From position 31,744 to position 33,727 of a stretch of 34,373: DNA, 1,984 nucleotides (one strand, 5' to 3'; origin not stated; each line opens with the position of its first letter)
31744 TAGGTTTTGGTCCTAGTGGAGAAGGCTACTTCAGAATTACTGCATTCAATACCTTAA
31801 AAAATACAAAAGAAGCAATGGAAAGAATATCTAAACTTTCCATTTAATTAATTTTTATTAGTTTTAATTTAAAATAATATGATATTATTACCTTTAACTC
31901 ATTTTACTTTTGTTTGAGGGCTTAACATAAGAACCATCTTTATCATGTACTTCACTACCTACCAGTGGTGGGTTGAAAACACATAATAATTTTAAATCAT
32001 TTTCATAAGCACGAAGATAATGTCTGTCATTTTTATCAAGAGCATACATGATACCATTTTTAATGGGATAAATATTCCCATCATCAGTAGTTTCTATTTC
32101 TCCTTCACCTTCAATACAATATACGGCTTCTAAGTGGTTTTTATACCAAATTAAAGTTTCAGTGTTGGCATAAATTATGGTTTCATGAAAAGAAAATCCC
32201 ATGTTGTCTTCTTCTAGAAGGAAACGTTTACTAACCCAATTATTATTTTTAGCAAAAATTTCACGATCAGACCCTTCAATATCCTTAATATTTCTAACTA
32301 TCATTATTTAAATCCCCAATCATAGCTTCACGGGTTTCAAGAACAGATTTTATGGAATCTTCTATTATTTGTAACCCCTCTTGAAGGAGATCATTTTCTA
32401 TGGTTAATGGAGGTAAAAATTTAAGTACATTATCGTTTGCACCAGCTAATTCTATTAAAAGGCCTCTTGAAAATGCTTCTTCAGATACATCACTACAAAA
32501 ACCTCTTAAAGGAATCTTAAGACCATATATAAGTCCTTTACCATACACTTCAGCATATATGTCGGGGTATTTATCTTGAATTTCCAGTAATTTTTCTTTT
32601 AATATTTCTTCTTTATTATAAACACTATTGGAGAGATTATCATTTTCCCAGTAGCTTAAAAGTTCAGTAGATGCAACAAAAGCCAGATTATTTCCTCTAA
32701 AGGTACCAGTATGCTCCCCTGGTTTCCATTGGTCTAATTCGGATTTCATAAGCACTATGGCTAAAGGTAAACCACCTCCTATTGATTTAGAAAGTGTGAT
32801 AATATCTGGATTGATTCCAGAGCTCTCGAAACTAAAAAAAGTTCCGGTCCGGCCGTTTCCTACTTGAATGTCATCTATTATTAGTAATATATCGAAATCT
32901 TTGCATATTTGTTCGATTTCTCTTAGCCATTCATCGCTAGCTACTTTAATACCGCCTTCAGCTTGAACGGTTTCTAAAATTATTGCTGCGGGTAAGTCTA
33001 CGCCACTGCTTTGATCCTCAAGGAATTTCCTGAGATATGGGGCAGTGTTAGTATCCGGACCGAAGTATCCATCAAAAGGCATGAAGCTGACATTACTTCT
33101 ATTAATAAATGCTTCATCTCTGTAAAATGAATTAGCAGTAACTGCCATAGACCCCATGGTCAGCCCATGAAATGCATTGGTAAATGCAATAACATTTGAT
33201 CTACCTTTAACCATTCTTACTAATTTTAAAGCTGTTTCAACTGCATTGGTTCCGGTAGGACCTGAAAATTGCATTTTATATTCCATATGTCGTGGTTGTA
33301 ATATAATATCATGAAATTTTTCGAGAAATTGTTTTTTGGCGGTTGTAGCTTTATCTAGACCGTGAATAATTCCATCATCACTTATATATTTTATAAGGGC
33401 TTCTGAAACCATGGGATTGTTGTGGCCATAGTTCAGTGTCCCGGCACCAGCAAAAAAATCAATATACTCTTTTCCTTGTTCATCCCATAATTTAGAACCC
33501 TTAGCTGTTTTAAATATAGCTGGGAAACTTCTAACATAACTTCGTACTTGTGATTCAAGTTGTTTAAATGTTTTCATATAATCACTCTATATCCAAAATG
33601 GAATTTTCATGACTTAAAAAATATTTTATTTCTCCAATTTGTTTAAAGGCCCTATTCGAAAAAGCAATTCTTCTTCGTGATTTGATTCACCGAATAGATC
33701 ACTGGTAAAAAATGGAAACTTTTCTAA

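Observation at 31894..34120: Complete ectABC ectoine-biosynthesis operon in a methanogen-type genome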

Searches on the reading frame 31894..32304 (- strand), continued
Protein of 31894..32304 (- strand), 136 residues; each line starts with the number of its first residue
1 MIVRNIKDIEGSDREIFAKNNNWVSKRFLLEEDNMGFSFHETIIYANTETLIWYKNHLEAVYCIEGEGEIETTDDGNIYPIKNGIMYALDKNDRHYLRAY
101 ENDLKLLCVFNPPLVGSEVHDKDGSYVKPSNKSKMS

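Call 36: list_cluster_members(proteins=[P0001, P0004, P0005, P0013, P0056, P0059, P0063, P0049, P0097, P0107])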
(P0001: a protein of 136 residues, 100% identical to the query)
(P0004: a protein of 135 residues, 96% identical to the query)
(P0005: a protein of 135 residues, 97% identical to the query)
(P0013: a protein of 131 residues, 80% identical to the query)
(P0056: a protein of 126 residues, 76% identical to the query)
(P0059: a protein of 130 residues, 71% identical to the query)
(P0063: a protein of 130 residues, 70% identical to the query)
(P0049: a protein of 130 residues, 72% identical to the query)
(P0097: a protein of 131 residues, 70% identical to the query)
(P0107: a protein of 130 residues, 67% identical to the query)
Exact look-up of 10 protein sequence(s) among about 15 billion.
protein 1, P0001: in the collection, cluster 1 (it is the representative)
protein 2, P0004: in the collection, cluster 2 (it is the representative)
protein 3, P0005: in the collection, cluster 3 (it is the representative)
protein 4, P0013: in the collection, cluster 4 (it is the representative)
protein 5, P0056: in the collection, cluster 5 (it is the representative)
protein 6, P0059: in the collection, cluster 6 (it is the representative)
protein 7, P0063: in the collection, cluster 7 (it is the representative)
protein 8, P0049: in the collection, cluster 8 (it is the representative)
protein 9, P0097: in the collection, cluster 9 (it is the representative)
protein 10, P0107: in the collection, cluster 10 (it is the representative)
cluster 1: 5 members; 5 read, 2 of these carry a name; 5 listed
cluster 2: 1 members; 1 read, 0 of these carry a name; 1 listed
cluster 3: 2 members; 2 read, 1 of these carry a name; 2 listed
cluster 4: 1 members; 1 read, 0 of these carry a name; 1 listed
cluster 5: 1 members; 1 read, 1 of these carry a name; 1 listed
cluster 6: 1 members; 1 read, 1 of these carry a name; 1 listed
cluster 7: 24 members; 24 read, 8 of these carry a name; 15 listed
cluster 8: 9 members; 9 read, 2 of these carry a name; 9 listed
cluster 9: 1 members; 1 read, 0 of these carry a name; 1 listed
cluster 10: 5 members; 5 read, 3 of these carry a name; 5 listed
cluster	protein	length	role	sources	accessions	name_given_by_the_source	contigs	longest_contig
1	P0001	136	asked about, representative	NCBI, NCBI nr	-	-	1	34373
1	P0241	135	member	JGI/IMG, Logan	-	L-ectoine synthase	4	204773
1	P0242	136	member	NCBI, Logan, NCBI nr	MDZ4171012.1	MAG: ectoine synthase [Methanobacteriaceae archaeon] | ectoine synthase [Methanobacteriaceae archaeon]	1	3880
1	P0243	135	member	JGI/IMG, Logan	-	-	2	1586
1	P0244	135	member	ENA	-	-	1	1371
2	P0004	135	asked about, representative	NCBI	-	-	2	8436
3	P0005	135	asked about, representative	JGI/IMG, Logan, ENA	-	L-ectoine synthase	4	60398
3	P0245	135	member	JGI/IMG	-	-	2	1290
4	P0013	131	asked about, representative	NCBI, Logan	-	-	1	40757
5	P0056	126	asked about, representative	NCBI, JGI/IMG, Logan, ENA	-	L-ectoine synthase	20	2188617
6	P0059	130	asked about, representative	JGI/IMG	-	L-ectoine synthase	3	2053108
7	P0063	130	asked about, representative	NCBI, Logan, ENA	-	-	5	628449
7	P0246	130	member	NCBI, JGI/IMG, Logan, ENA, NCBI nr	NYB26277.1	MAG: ectoine synthase [Methanobacteriaceae archaeon] | L-ectoine synthase | ectoine synthase [Methanobacteriaceae archaeon]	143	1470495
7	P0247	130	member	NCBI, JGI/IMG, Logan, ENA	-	L-ectoine synthase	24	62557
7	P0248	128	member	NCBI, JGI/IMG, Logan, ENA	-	L-ectoine synthase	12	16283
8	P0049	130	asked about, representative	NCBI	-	-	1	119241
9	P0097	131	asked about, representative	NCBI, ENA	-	-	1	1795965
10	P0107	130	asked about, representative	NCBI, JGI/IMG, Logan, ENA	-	L-ectoine synthase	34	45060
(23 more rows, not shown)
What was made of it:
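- Closest known: ectABC of uncultured Methanobacteriaceae. Same: The same 90% cluster as the window's EctC is already in NCBI nr (call 36).
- Tried and rejected: It was suggested by a 90% EctC cluster holding both 'Methanoregulaceae archaeon' and 'Deltaproteobacteria' labels (call 36).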

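Call 38: find_encoding_contigs(protein=P0008, flank=7000, max_places=1)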
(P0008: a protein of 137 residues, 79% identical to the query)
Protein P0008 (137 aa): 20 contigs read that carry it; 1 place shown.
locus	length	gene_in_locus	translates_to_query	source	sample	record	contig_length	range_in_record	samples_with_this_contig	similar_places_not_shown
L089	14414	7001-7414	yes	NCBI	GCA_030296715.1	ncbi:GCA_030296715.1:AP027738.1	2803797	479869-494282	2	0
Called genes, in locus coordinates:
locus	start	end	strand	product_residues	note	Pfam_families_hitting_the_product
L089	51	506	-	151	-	PF07366:SnoaL, PF12680:SnoaL_2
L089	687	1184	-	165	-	PF12641:Flavodoxin_3, PF12724:Flavodoxin_5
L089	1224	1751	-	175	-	PF12641:Flavodoxin_3 (weak), PF12724:Flavodoxin_5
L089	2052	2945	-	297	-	-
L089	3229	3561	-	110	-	PF26119:DUF8036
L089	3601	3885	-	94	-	PF01022:HTH_5 (weak)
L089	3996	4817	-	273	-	PF12641:Flavodoxin_3 (weak), PF12838:Fer4_7 (faint), PF13484:Fer4_16 (faint), PF00037:Fer4 (faint), PF13187:Fer4_9 (weak)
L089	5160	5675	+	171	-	PF00583:Acetyltransf_1, PF13673:Acetyltransf_10 (weak), PF13508:Acetyltransf_7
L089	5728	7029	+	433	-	PF00202:Aminotran_3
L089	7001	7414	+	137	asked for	PF06339:Ectoine_synth, PF07883:Cupin_2 (weak)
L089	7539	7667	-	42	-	-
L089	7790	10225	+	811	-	PF00690:Cation_ATPase_N, PF00122:E1-E2_ATPase, PF00702:Hydrolase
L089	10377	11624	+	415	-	PF00324:AA_permease, PF13520:AA_permease_2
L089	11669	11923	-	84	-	PF12797:Fer4_2 (weak), PF14697:Fer4_21 (weak), PF25160:LdpA_Fe-S-bd (faint), PF13237:Fer4_10 (weak), PF00037:Fer4 (weak), PF12837:Fer4_6 (weak), PF12838:Fer4_7 (faint), PF13187:Fer4_9, +2 more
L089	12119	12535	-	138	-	-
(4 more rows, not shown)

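Call 39: find_encoding_contigs(protein=P0029, flank=7000, max_places=1)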
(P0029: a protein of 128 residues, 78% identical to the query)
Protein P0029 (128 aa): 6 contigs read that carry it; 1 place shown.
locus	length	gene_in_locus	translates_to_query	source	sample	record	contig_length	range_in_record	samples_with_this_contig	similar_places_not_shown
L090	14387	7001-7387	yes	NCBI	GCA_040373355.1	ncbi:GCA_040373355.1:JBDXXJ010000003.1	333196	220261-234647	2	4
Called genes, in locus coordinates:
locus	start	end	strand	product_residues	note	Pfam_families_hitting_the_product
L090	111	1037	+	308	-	PF02540:NAD_synthase (weak), PF00764:Arginosuc_synth (weak), PF00958:GMP_synt_C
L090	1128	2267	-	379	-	-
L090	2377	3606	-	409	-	PF03463:eRF1_1, PF18854:baeRF_family10, PF03464:eRF1_2, PF18859:acVLRF1, PF03465:eRF1_3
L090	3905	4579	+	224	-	PF00696:AA_kinase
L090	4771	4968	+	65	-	PF09889:DUF2116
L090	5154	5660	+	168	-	PF00583:Acetyltransf_1, PF13508:Acetyltransf_7 (weak), PF08445:FR47 (faint)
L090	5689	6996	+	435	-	PF00202:Aminotran_3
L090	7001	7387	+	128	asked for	PF06339:Ectoine_synth, PF07883:Cupin_2 (weak)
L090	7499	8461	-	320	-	PF08271:Zn_Ribbon_TF, PF00382:TFIIB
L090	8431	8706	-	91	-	PF04410:Gar1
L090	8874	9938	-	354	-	PF03706:LPG_synthase_TM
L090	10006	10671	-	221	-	PF03737:RraA-like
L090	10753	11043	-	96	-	PF02680:DUF211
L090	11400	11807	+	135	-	PF01751:Toprim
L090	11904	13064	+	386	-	PF01751:Toprim (weak), PF13155:Toprim_2 (weak), PF13662:Toprim_4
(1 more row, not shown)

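Call 40: find_encoding_contigs(protein=P0063, flank=7000, max_places=1)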
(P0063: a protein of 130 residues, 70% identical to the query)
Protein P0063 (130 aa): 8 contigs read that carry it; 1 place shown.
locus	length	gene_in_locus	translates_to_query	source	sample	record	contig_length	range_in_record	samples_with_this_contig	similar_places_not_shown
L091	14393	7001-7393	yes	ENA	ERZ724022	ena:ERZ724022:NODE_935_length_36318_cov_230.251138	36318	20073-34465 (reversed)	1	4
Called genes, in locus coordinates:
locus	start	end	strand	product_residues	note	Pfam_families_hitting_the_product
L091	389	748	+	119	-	PF22747:Zn_ribbon_DUF2089, PF09862:DUF2089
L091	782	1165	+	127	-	PF22746:SHOCT-like_DUF2089-C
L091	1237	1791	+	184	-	PF12724:Flavodoxin_5 (weak)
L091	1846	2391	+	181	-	PF09888:DUF2115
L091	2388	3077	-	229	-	PF02593:DUF166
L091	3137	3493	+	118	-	PF01022:HTH_5, PF12840:HTH_20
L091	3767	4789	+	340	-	PF00709:Adenylsucc_synt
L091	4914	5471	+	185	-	PF00583:Acetyltransf_1, PF13508:Acetyltransf_7 (weak)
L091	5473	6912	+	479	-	PF00202:Aminotran_3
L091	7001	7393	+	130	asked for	PF06339:Ectoine_synth, PF07883:Cupin_2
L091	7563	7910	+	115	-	PF13473:Cupredoxin_1, PF00127:Copper-bind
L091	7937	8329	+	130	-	-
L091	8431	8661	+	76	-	-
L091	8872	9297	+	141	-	PF01934:HepT-like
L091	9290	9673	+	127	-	PF01909:NTP_transf_2 (weak), PF18765:Polbeta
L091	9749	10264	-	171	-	PF04212:MIT (weak)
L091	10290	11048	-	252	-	PF00590:TP_methylase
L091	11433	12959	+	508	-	PF09373:PMBR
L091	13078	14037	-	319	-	PF01145:Band_7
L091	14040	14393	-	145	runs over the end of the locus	PF01957:NfeD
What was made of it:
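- The operon sits at different chromosomal sites in different Methanobacterium lineages (calls 38-40).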

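Call 51: find_encoding_contigs(protein=P0049, flank=8000, max_places=3)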
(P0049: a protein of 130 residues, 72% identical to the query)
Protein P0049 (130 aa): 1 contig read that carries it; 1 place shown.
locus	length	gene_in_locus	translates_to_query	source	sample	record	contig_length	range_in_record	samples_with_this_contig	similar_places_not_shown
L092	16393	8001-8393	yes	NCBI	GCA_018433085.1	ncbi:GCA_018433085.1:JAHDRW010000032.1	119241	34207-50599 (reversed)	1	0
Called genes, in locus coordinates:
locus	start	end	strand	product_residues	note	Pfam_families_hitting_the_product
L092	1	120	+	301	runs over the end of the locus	PF01026:TatD_DNase (faint), PF04909:Amidohydro_2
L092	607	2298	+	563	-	PF00501:AMP-binding, PF13193:AMP-binding_C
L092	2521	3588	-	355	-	PF01625:PMSR, PF01641:SelR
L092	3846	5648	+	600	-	PF06480:FtsH_ext, PF06068:TIP49 (faint), PF07728:AAA_5 (faint), PF13401:AAA_22 (faint), PF00004:AAA, PF17862:AAA_lid_3, PF01434:Peptidase_M41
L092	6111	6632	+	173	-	PF00583:Acetyltransf_1, PF13508:Acetyltransf_7 (weak)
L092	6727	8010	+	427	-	PF00202:Aminotran_3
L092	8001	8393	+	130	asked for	PF06339:Ectoine_synth, PF07883:Cupin_2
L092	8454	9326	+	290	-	PF17645:Amdase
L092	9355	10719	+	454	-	PF00696:AA_kinase, PF22468:ACT_9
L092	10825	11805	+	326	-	PF14249:Tocopherol_cycl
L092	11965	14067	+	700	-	PF08448:PAS_4, PF13188:PAS_8 (faint), PF00989:PAS, PF13426:PAS_9, PF08447:PAS_3 (weak), PF00512:HisKA (weak), PF02518:HATPase_c, PF00072:Response_reg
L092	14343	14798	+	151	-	PF12849:PBP_like_2 (weak)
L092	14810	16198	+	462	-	-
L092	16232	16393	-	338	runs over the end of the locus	PF04392:ABC_sub_bind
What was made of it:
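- On Extended ect clusters (ectD, ask_ect, ectR): By contrast, the bacterial relative L092 has AA_kinase + ACT after ectC (call 51).
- Closest known: Bacterial ectABC-ask_ect clusters of Syntrophales-type anaerobes. Different: The bacterial context includes FtsH and a dedicated aspartokinase (AA_kinase + ACT) downstream of ectC (call 51).
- Tried and rejected: The representative contig has a bacterial context (FtsH, ask_ect), so the archaeal label is most likely a binning artefact (call 51).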

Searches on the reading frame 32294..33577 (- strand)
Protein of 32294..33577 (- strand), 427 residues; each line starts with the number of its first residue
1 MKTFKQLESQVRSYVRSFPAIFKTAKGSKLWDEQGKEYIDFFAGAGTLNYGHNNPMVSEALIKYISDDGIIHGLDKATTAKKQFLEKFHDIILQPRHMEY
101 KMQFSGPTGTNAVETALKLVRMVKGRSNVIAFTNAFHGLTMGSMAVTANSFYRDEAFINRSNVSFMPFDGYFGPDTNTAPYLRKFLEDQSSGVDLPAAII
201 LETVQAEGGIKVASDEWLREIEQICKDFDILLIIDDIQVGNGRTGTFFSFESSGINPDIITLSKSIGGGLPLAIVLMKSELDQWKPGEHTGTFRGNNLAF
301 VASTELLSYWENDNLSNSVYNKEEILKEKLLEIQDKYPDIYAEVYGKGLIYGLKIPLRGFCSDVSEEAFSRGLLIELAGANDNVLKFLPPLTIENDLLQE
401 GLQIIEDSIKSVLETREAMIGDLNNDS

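Call 3: search_protein_families(library=ncbifam, proteins=[window:32294-33577:-])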
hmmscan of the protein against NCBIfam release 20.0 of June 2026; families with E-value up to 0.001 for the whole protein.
window:32294-33577:- (427 aa): 69 families (the best 25 are shown)
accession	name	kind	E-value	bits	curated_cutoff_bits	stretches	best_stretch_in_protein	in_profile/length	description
NF006733.0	PRK09264.1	subfamily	2.8e-197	655.3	438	1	1-416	4-421/425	diaminobutyrate--2-oxoglutarate transaminase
TIGR02407.1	ectoine_ectB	equivalog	2.9e-193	642.1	552.2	1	3-410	2-411/412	diaminobutyrate--2-oxoglutarate transaminase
TIGR00709.1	dat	subfamily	9.9e-142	472.6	401.6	1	2-414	5-438/442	diaminobutyrate--2-oxoglutarate transaminase family protein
NF005393.0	PRK06938.1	subfamily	1.3e-108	363.4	671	1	5-412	36-465/469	diaminobutyrate--2-oxoglutarate transaminase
NF005386.0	PRK06931.1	equivalog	2.8e-103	346.1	753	1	5-414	27-457/461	diaminobutyrate--2-oxoglutarate transaminase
TIGR00707.1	argD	subfamily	7.3e-86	288.4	410.05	1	11-409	3-380/381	acetylornithine/succinylornithine family transaminase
NF004426.0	PRK05769.1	equivalog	2.4e-82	277.1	552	1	10-412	28-440/441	acetyl ornithine aminotransferase family protein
NF005993.0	PRK08117.1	subfamily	1.6e-76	257.6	574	1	22-412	29-430/433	aspartate aminotransferase family protein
NF002797.0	PRK02936.1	equivalog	3.8e-74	249.7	496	1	17-411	10-379/385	acetylornithine transaminase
NF002325.0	PRK01278.1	subfamily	5.8e-71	239.2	372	1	17-414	12-391/395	acetylornithine transaminase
NF002874.0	PRK03244.1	equivalog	3e-68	230.4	457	1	21-411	28-394/399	acetylornithine transaminase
NF049976.1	AmadipTransam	equivalog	1.5e-66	225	650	1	19-411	15-414/416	2-aminoadipate transaminase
NF005692.0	PRK07495.1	equivalog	2.9e-66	223.9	724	1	24-412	28-422/425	4-aminobutyrate--2-oxoglutarate transaminase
NF006228.0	PRK08360.1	equivalog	4.5e-66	223.3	608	1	14-416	19-431/443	aspartate aminotransferase family protein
NF003468.0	PRK05093.1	subfamily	8.9e-64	215.6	522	1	20-414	25-404/405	acetylornithine/succinyldiaminopimelate transaminase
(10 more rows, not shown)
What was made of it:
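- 32294..33577 (-): ectB, L-2,4-diaminobutyrate:2-oxoglutarate transaminase (427 aa, PLP-dependent, class III). TIGR02407 642.1 bits against 552.2, and NF006733 655 bits (call 3).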

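Call 4: search_protein_families(library=pfam, proteins=[window:32294-33577:-])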
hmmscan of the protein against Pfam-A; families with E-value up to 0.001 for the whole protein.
window:32294-33577:- (427 aa): 1 family
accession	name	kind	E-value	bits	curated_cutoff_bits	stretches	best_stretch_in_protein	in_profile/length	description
PF00202.27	Aminotran_3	-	1.8e-84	284.2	30.5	1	17-408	8-402/403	Aminotransferase class-III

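Call 29: search_solved_structures(query=window:32294-33577:-, show_alignments=1, max_evalue=1e-60)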
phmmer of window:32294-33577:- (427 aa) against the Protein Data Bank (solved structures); distinct sequences matched with E-value up to 1e-60: 3.
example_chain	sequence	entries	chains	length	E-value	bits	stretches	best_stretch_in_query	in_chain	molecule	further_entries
9s1q_A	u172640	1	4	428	2.5e-139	468.1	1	1-414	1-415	Diaminobutyrate-2-oxoglutarate transaminase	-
9s1p_H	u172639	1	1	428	1.7e-138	465.4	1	1-414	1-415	Diaminobutyrate-2-oxoglutarate transaminase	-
6rl5_A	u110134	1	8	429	4.4e-132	444.3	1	4-413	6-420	Diaminobutyrate--2-oxoglutarate transaminase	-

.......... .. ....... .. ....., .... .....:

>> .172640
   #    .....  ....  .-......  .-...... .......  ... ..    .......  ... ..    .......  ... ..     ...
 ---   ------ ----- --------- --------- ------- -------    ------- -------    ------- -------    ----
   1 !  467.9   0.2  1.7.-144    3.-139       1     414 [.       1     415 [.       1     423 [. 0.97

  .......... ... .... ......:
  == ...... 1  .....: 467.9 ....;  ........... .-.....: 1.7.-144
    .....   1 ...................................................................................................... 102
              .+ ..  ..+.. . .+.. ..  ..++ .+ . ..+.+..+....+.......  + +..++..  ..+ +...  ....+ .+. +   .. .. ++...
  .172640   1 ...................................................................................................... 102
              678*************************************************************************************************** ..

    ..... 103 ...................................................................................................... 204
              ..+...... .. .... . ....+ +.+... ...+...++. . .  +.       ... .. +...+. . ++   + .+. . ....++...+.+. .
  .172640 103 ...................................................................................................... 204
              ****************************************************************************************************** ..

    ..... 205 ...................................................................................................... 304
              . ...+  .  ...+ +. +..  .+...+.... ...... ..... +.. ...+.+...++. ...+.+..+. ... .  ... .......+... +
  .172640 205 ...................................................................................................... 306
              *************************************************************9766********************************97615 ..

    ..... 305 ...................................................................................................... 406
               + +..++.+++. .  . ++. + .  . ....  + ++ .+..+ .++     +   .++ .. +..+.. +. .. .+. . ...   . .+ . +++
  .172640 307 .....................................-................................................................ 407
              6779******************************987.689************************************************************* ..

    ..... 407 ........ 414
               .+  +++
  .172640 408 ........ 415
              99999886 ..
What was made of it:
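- EctB K264 sits in the S-K-S motif and aligns with 9s1q (call 29).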
